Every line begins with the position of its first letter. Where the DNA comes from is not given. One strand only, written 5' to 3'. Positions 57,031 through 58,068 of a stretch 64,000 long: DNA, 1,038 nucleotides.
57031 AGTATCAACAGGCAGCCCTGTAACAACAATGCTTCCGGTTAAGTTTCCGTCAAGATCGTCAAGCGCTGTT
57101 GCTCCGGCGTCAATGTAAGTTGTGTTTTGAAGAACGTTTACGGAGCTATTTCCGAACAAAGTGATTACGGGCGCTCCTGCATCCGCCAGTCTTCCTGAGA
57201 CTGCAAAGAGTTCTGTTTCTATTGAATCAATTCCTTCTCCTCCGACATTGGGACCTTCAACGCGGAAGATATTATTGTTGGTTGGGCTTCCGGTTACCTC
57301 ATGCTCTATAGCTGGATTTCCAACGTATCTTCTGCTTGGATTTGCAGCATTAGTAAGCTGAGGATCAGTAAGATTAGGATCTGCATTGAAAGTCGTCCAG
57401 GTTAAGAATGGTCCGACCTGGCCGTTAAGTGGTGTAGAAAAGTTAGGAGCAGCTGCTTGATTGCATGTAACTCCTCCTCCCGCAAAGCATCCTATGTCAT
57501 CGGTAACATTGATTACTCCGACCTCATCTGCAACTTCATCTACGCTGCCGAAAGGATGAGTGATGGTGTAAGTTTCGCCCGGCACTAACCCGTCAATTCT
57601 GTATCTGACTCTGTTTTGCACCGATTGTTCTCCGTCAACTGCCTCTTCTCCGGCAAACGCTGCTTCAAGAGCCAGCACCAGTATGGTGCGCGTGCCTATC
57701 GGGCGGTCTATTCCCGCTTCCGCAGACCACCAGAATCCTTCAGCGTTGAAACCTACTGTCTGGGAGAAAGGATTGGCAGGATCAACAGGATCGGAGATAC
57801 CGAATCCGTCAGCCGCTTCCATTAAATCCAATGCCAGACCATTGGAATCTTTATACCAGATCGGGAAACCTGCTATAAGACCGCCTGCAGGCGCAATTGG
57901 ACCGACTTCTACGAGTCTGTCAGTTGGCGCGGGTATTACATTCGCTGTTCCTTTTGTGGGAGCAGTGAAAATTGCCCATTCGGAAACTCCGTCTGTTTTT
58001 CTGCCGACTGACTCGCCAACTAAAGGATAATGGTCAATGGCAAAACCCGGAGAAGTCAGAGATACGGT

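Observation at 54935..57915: Recent ~1.49-kb internal tandem duplication in the 2116-aa gene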

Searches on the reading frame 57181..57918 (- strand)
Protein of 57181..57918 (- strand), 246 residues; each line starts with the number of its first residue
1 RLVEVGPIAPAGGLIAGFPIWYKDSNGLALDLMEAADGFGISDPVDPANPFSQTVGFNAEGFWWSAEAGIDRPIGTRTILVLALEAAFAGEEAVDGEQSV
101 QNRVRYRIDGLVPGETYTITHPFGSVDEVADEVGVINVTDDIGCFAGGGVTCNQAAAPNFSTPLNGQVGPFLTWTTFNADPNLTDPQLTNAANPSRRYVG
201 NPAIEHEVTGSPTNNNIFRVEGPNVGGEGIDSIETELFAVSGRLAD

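Call 12: find_homologous_proteins(query=window:57181-57918:-)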
Query window:57181-57918:- (246 aa): 11 proteins with E <= 0.001 among 1485 candidates.
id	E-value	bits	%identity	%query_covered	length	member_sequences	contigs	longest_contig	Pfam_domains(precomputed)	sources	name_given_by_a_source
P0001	1.4e-80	289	59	98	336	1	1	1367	-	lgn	-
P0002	3.2e-49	186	47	99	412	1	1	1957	-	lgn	-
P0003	9.2e-32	129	45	76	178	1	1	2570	-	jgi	jgi:hypothetical protein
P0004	5.6e-31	126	43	93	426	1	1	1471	-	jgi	-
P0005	3.6e-29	120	69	39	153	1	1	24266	PF16403.12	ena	-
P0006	3.1e-28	117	40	98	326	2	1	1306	PF13287.13,PF13290.14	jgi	jgi:hypothetical protein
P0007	3.1e-27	114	40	100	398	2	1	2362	-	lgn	-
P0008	2.2e-26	111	40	98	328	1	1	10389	PF13287.13,PF13290.14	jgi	jgi:hypothetical protein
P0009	9.7e-26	109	37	99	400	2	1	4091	-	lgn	-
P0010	1.6e-25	108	41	93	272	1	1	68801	-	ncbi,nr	ncbi:hypothetical protein HYU17_04715 [Candidatus Woesearchaeota archaeon]|nr:hypothetical protein [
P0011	2.9e-21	94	41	90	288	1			-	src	-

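Call 15: search_protein_families(library=ncbifam, proteins=[window:57181-57918:-, P0001, P0009], max_evalue=0.1)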
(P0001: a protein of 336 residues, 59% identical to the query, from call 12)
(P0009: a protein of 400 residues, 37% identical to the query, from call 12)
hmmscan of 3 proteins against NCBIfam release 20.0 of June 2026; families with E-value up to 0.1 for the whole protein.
window:57181-57918:- (246 aa): 0 families

P0001 (336 aa): 0 families

P0009 (400 aa): 0 families

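Call 18: search_solved_structures(query=A1, max_evalue=1)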
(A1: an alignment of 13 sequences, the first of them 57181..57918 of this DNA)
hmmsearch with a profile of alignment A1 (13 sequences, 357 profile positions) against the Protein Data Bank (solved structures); distinct sequences matched with E-value up to 1: 1.
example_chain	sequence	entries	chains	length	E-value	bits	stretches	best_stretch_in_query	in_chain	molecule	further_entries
4h1g_A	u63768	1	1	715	0.26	13.7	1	81-125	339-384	Maltose binding protein-CaKar3 motor domain fusion protein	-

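Call 19: find_encoding_contigs(protein=P0005, flank=10000)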
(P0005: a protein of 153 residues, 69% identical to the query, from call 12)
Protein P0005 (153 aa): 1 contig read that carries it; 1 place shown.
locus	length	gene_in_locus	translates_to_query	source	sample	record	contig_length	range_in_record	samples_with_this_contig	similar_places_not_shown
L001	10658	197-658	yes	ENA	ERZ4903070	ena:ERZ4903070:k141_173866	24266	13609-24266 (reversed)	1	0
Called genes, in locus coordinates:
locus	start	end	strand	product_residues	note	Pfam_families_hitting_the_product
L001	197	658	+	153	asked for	PF16403:Bact_surface_Ig-like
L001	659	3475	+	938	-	-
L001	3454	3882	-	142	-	PF00188:CAP (weak)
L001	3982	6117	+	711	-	PF00270:DEAD (faint), PF04851:ResIII, PF17757:UvrB_inter, PF27431:UvrB_3rd, PF00271:Helicase_C, PF12344:UvrB, PF02151:UVR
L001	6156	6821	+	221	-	-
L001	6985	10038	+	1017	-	PF00005:ABC_tran (faint), PF02463:SMC_N (faint), PF03193:RsgA_GTPase (faint), PF13191:AAA_16 (faint), PF13304:AAA_21 (faint), PF13476:AAA_23 (faint), PF17760:UvrA_inter, PF17755:UvrA_DNA-bind, +5 more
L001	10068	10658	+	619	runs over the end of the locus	PF01841:Transglut_core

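Call 26: find_related_loci(query=A2, collection=genome_contigs, flank=10000)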
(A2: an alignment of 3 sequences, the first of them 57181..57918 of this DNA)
Query A2 (246 aa) in genome_contigs; peptide patterns used: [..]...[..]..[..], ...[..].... (x = any residue, [..] = any of these).
111 stretches matched a pattern; 5 encode a relative of the query (tblastn E <= 1e-3); 5 distinct loci.
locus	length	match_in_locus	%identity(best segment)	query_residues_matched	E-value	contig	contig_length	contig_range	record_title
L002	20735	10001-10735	84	2-246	2e-143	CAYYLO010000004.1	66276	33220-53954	MAG TPA_asm: uncultured Gammaproteobacteria bacterium isolate binchicken_co144_799 genome assembly, contig: NODE_972_len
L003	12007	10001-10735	84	2-246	2e-140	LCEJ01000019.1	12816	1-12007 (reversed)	MAG: Candidatus Daviesbacteria bacterium GW2011_GWA2_42_7 UV41_C0019, whole genome shotgun sequence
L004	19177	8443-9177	83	2-246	9e-139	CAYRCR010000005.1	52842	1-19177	MAG TPA_asm: uncultured Gammaproteobacteria bacterium isolate SRP050083_co1_366 genome assembly, contig: NODE_149_length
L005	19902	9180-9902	79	2-246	7e-130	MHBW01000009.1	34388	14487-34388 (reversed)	MAG: Candidatus Blackburnbacteria bacterium RIFCSPHIGHO2_01_FULL_43_15b rifcsphigho2_01_scaffold_2034, whole genome shot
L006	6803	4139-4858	62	13-246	2e-90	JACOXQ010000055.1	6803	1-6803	MAG: Candidatus Kaiserbacteria bacterium isolate NC_groundwater_157_Ag_S-0.1um_53_9 S4_GD2017_2_S1_scaffold_8084, whole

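Call 27: find_related_loci(query=A2, collection=metagenome_contigs, flank=10000)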
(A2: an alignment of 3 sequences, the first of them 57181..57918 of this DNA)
Query A2 (246 aa) in metagenome_contigs; peptide patterns used: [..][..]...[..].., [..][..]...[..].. (x = any residue, [..] = any of these).
600 stretches matched a pattern (row limit reached: there are more); 9 encode a relative of the query (tblastn E <= 1e-3); 9 distinct loci.
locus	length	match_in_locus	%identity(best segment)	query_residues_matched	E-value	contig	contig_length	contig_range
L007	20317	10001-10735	84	2-246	5e-141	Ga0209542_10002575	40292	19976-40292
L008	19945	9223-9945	79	2-246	8e-130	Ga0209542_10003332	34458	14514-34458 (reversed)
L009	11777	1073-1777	75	2-246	2e-118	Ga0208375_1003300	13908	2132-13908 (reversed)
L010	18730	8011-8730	59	1-246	3e-86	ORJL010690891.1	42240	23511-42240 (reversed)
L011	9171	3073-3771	41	7-245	2e-37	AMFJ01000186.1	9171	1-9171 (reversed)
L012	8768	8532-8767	94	2-51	3e-26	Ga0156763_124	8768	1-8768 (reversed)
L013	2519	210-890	35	2-221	3e-22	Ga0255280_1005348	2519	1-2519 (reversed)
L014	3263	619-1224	32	16-211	6e-18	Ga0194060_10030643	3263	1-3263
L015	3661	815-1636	26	16-212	1e-6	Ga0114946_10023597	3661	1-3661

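Call 30: predict_structure(alignment_id=A1)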
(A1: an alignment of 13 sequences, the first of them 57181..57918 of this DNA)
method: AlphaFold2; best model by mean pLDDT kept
length: 246 residues; sequences in the alignment: 13
mean_pLDDT: 72.3   pTM: 0.73
mean pLDDT of the five models: 72.3, 67.9, 54.4, 52.9, 52.0
residues with pLDDT >= 90: 60; 70-90: 84; 50-70: 59; < 50: 43
segments of 3 or more residues with pLDDT < 50: 35-47, 49-59, 89-96, 145-155
pLDDT, mean of each block of 10 residues (from residue 1): 83 68 85 53 42 41 83 83 70 52 86 96 95 89 45 50 76 70 55 58 81 92 93 93 71
secondary structure, 60 per line:
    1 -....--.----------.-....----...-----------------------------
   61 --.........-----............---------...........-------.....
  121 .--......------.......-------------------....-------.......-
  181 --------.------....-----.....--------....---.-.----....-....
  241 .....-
elements in order: E2-5 E21-24 E29-31 E63-71 E77-88 E98-108 E116-121 E124-129 E136-142 H162-165 H175-179 E196-199 E205-209 E218-221 E232-235 E237-245

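Call 31: search_protein_representatives(alignment_id=A1)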
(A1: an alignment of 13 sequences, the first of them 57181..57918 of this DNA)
Query: 13 sequences, 357 profile positions. Proteins with E-value up to 0.001 (for the whole library): 2739; up to 1e-10: 2285; up to 1e-30: 1612. The best 150 are listed.
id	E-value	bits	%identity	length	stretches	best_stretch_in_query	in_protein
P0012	4.9e-276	930.6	-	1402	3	26-265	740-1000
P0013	4.7e-217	736.6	-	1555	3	17-319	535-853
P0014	9.2e-200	679.7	-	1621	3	10-260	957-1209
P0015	3.1e-199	678.0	-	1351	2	12-253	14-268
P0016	1.4e-198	675.8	-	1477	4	35-340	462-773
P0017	1.5e-197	672.4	-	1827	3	17-311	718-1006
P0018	1.4e-195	666.0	-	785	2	16-252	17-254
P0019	2.0e-193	658.9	-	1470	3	27-315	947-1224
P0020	6.6e-186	634.1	-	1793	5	27-331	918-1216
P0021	4.7e-178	608.3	-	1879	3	21-251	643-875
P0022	5.4e-177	604.8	-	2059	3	23-306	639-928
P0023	6.2e-175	598.1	-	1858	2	20-306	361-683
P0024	8.4e-169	577.9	-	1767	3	27-329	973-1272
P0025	3.1e-168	576.0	-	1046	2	10-332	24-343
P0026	2.8e-167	572.9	-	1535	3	24-342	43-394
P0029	1.1e-162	557.8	-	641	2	18-315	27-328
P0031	4.9e-162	555.6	-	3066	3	24-264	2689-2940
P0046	2.4e-146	504.0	-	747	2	17-250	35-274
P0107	2.4e-108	379.0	-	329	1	11-332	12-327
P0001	4.0e-106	371.7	-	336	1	3-272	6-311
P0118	1.1e-102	360.4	-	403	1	4-353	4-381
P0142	1.2e-93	330.7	-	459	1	8-352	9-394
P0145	2.3e-93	329.7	-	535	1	15-252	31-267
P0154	3.2e-91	322.7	-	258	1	12-243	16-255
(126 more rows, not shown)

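Call 32: search_protein_families(library=pfam, proteins=[P0012, P0015, P0018, P0107, P0154, P0118, P0031, P0029, P0145, P0046], max_evalue=0.001)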
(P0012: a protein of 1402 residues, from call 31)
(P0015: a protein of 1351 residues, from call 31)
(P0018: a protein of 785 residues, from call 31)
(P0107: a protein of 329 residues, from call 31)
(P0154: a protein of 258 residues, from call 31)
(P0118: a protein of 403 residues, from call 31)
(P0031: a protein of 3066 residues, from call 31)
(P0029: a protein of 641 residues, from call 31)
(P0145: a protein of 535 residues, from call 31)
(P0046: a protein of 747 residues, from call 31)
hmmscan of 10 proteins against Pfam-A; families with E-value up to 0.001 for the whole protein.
P0012 (1402 aa): 7 families
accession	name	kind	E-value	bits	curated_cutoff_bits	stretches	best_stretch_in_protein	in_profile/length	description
PF22544.2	HYDIN_VesB_CFA65-like_Ig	-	5.6e-18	65.5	25.5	2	623-728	1-99/100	HYDIN/CFA65/VesB-like, Ig-like domain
PF15780.11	ASH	-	1.7e-14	54.2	27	2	629-721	11-96/98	Abnormal spindle-like microcephaly-assoc'd, ASPM-SPD-2-Hydin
PF22073.2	Cep192_D4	-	3.9e-14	53.2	35.5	2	624-730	3-111/112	Cep192 domain 4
PF19077.6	Big_13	-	1.1e-13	52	27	1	977-1068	4-100/102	Bacterial Ig-like domain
PF13313.11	DUF4082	-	3.7e-09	37.1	28.4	1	1103-1182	21-95/143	Domain of unknown function (DUF4082)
PF07610.17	DUF1573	-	2.9e-08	34.1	26.1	0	629-728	5-96/98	Protein of unknown function (DUF1573)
PF24507.1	Ig_CFAP65_4th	-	0.00025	21.8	27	0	684-730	31-76/76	CFAP65, fourth Ig-like domain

P0015 (1351 aa): 16 families
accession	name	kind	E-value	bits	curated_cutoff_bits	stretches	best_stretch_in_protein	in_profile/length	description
PF22544.2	HYDIN_VesB_CFA65-like_Ig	-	8.5e-77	254.2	25.5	7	811-910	1-98/100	HYDIN/CFA65/VesB-like, Ig-like domain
PF15780.11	ASH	-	1.1e-74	247.2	27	6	814-901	9-93/98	Abnormal spindle-like microcephaly-assoc'd, ASPM-SPD-2-Hydin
PF22073.2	Cep192_D4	-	3e-74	246.8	35.5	6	811-913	3-111/112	Cep192 domain 4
PF07610.17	DUF1573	-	2e-36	124.4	26.1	1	818-912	7-97/98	Protein of unknown function (DUF1573)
PF12371.14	TMEM131_like_N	-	1.7e-32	111.9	28.8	1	1030-1114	2-82/84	Transmembrane protein 131-like N-terminal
PF24507.1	Ig_CFAP65_4th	-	1e-21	77.5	27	0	317-360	33-75/76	CFAP65, fourth Ig-like domain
PF24798.1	Ig-CFAP74_4th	-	3.4e-16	59.6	28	0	710-788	4-78/95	CFAP74 forth Ig-like domain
PF24771.2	Ig_CFAP74_1st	-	3.9e-16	59.6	29.2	0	1251-1335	3-86/97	CFAP74 first Ig-like domain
PF22067.2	Cep192_D3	-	8.7e-12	45.5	27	0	819-904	9-89/99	Cep192 domain 3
PF24770.2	Ig-CFAP74_2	-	6e-10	40.3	27.4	0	258-290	1-32/185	CFAP74 second Ig-like domain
PF24501.1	Ig_TMEM131L_5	-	2.1e-08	34.3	27.8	0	623-668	2-48/66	TMEM131L fifth Ig-like domain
PF22064.2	Cep192_D2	-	8.3e-07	29.8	27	0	817-844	12-39/154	Cep192 domain 2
PF21310.3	OCRL-like_ASH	-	4.6e-06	27.2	27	0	1256-1284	6-34/109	Inositol polyphosphate 5-phosphatase OCRL-like, ASH domain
PF25248.1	Ig_CFAP65_8th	-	1.6e-05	25.1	25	0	1247-1283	2-38/128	CFAP65, eight Ig-like domain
PF14874.12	PapD-like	-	3.3e-05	24.4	27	0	815-842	7-34/102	Flagellar-associated PapD-like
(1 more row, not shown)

P0018 (785 aa): 6 families
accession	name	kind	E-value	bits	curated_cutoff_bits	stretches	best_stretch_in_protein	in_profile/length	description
PF22544.2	HYDIN_VesB_CFA65-like_Ig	-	2.6e-17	63.3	25.5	1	588-687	1-95/100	HYDIN/CFA65/VesB-like, Ig-like domain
PF15780.11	ASH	-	2e-15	57.2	27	1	259-347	11-94/98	Abnormal spindle-like microcephaly-assoc'd, ASPM-SPD-2-Hydin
PF22073.2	Cep192_D4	-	5.1e-12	46.4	35.5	0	255-358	4-111/112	Cep192 domain 4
PF07610.17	DUF1573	-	5.6e-10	39.6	26.1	0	595-689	6-96/98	Protein of unknown function (DUF1573)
PF24770.2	Ig-CFAP74_2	-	0.00016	22.6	27.4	0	595-619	6-30/185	CFAP74 second Ig-like domain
PF24501.1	Ig_TMEM131L_5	-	0.00019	21.6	27.8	0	282-330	1-49/66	TMEM131L fifth Ig-like domain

P0107 (329 aa): 2 families
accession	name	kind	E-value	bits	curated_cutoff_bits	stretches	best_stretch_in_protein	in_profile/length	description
PF13290.12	CHB_HEX_C_1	-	7.2e-09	35.9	22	1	256-321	1-66/67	Chitobiase/beta-hexosaminidase C-terminal domain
PF13287.12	Fn3_assoc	-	2.4e-08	34.4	23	1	267-325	1-59/59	Fn3 associated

P0154 (258 aa): 0 families

P0118 (403 aa): 0 families

P0031 (3066 aa): 9 families
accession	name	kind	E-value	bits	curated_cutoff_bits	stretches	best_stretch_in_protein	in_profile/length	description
PF22352.2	K319L-like_PKD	-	3.8e-130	424.6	27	15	191-271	1-84/84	K319L-like, PKD domain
PF18911.6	PKD_4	-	4.1e-101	331.7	27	14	184-271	1-85/85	PKD domain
PF24517.2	CBM96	-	1.6e-60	204.1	26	2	556-703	3-162/164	Carbohydrate-binding module family 96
PF18998.6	Flg_new_2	-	8.5e-58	192.7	23.6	6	1428-1499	3-71/73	Divergent InlB B-repeat domain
PF00801.26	PKD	-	1.2e-33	115.3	23.5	1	821-879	16-75/80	PKD domain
PF21027.3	Sde0182_C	-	2e-18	67.2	27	0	481-536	2-55/83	Cellulose-binding protein Sde0182, C-terminal domain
PF02494.22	HYR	-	2.4e-09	37.8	21.7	0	2550-2590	41-81/81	HYR domain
PF13860.13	FlgD_ig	-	7e-07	29.6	27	1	3003-3052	25-74/79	FlgD Ig-like domain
PF14347.11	DUF4399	-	9.9e-07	29.5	28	0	1967-1995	54-82/91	Domain of unknown function (DUF4399)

P0029 (641 aa): 2 families
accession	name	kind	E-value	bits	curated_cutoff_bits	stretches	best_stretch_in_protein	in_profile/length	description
PF13290.12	CHB_HEX_C_1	-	1.6e-30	105.3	22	2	262-318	1-57/67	Chitobiase/beta-hexosaminidase C-terminal domain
PF13287.12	Fn3_assoc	-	2e-22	79.5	23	2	273-323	1-52/59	Fn3 associated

P0145 (535 aa): 1 family
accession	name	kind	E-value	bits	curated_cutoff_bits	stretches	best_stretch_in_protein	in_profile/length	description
PF00353.25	HemolysinCabind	-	7.2e-28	96.6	23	5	291-325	1-35/36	RTX calcium-binding nonapeptide repeat (4 copies)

P0046 (747 aa): 8 families
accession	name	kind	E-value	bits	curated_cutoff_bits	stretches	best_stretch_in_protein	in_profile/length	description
PF22073.2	Cep192_D4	-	1.9e-15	57.5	35.5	2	643-742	8-109/112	Cep192 domain 4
PF15780.11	ASH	-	3e-15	56.6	27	2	533-617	11-90/98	Abnormal spindle-like microcephaly-assoc'd, ASPM-SPD-2-Hydin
PF22544.2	HYDIN_VesB_CFA65-like_Ig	-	4.6e-12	46.5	25.5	2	547-628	20-97/100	HYDIN/CFA65/VesB-like, Ig-like domain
PF07610.17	DUF1573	-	2.7e-07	31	26.1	1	650-743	12-97/98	Protein of unknown function (DUF1573)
PF12371.14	TMEM131_like_N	-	2.3e-05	25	28.8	0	537-615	9-82/84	Transmembrane protein 131-like N-terminal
PF24507.1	Ig_CFAP65_4th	-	0.00045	21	27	0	589-632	34-76/76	CFAP65, fourth Ig-like domain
PF22067.2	Cep192_D3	-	0.00045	20.7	27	0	545-606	16-72/99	Cep192 domain 3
PF24771.2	Ig_CFAP74_1st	-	0.00089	20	29.2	0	536-616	8-85/97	CFAP74 first Ig-like domain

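Call 45: find_homologous_proteins(query=A1, max_evalue=1e-10)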
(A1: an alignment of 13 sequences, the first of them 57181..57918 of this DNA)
Query A1 (13 sequences) (246 aa, profile of the alignment): 572 proteins with E <= 1e-10 among 8000 candidates; the best 120 are listed.
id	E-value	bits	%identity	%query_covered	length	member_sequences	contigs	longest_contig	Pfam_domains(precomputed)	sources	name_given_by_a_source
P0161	7.6e-194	662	46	99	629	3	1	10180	PF15780.12,PF22544.3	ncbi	ncbi:MAG: choice-of-anchor D domain-containing protein, partial [Myxococcaceae bacterium]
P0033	4.7e-156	538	36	100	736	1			PF13287.13,PF13290.14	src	-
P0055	1.5e-139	483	41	100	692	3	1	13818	PF17963.8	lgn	-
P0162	6.8e-132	458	36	100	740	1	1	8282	PF22073.3,PF15780.12,PF07610.18,PF12371.15,PF22544.3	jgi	jgi:hypothetical protein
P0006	8.5e-132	458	40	98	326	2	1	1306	PF13287.13,PF13290.14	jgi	jgi:hypothetical protein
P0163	1.1e-129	451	43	93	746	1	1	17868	PF17963.8,PF17892.8,PF17803.8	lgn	-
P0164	4.6e-126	439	37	100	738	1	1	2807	PF22073.3,PF15780.12,PF07610.18,PF12371.15,PF22544.3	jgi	jgi:hypothetical protein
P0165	4.6e-124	432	41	99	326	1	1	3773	PF13287.13,PF13290.14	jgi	jgi:hypothetical protein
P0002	4.7e-121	423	47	99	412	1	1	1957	-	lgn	-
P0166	2.6e-120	420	41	93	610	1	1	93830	-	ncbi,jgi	-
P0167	7.4e-120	419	33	100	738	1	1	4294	PF22073.3,PF15780.12,PF22544.3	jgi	jgi:hypothetical protein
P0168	1.0e-116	408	34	93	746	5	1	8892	PF22073.3,PF15780.12,PF07610.18,PF12371.15,PF22544.3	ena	-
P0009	6.2e-115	402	37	99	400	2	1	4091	-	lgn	-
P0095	5.4e-114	399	41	93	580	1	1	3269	-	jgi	jgi:hypothetical protein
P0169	5.1e-112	393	41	96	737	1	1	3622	PF17963.8,PF17892.8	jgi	jgi:hypothetical protein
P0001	1.2e-105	372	59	98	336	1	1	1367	-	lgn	-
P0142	3.8e-93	331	40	100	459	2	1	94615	-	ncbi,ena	-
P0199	2.4e-88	315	39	99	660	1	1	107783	PF22352.3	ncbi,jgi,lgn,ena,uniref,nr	ncbi:PKD domain-containing protein [Paenibacillus sp.]|uniref:PKD domain-containing protein n=1 Tax=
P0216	2.7e-86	308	39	99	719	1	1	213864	PF17963.8,PF17892.8,PF17803.8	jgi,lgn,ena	-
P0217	3.2e-86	308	38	100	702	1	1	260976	PF22352.3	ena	-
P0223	5.5e-86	307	44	98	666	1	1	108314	PF22352.3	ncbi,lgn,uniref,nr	ncbi:PKD domain-containing protein [Ureibacillus acetophenoni]|uniref:IPT/TIG domain-containing prot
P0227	1.3e-85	306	37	100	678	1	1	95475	PF22352.3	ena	-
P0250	6.3e-83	297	39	94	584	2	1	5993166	PF22352.3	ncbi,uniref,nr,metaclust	ncbi:hypothetical protein [Actinoplanes sp. TFC3]|uniref:PKD domain-containing protein n=1 Tax=Actin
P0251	7.1e-83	297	36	100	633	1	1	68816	PF22352.3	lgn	-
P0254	9.3e-83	297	37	100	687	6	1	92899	PF22352.3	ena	-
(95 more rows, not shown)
